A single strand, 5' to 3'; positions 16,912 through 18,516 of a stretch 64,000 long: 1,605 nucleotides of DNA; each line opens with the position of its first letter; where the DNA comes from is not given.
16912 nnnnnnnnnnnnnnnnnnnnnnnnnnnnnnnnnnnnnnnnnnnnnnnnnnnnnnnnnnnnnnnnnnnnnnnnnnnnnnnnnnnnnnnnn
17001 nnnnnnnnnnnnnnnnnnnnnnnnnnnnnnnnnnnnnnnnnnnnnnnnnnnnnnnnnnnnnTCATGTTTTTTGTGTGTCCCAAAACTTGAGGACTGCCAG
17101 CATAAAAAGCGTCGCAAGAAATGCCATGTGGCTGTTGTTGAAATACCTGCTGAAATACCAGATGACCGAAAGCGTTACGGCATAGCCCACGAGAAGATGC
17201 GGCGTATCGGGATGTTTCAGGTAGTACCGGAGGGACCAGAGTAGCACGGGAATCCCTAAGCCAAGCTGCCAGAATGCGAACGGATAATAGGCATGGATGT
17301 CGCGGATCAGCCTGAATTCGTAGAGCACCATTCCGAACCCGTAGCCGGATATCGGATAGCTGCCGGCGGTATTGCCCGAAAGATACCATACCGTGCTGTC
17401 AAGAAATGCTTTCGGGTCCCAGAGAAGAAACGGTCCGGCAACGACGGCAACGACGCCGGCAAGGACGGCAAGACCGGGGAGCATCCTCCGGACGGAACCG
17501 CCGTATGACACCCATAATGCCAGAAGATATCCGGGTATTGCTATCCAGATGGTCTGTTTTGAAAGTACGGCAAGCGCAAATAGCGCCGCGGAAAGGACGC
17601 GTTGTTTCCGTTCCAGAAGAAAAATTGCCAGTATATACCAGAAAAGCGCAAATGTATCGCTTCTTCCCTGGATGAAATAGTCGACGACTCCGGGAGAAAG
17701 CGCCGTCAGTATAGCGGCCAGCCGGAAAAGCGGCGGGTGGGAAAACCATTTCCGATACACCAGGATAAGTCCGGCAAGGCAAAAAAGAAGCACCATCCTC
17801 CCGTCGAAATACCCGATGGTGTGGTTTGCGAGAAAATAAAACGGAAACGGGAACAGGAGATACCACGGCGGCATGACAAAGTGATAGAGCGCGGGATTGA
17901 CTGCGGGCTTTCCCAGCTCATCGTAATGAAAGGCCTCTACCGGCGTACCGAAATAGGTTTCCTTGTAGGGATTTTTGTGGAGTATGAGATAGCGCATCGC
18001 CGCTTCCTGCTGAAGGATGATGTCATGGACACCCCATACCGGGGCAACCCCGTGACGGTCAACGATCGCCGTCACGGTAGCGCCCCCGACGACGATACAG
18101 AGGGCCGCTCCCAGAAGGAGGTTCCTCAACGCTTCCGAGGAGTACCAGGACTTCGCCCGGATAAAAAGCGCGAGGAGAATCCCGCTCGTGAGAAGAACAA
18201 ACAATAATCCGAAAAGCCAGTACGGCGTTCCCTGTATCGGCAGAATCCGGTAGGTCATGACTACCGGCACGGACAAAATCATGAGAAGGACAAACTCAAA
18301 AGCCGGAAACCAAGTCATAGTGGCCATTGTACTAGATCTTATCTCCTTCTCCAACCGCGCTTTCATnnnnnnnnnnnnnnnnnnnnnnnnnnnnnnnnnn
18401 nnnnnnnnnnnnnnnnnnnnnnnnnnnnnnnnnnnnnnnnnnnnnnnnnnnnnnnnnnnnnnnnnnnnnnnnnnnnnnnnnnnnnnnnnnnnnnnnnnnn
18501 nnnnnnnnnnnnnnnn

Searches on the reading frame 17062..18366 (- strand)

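Call 7: search_protein_families(library=pfam, proteins=[window:17062-18366:-], max_evalue=0.001)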
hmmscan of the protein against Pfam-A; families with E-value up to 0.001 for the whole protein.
window:17062-18366:- (434 aa): 2 families
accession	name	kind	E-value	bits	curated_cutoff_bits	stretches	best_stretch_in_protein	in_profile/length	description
PF05208.19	ALG3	-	5.6e-07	29.7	23.6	1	194-324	87-212/358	ALG3 protein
PF09594.16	GT87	-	1e-06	29.1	25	1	163-392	1-223/237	Glycosyltransferase family 87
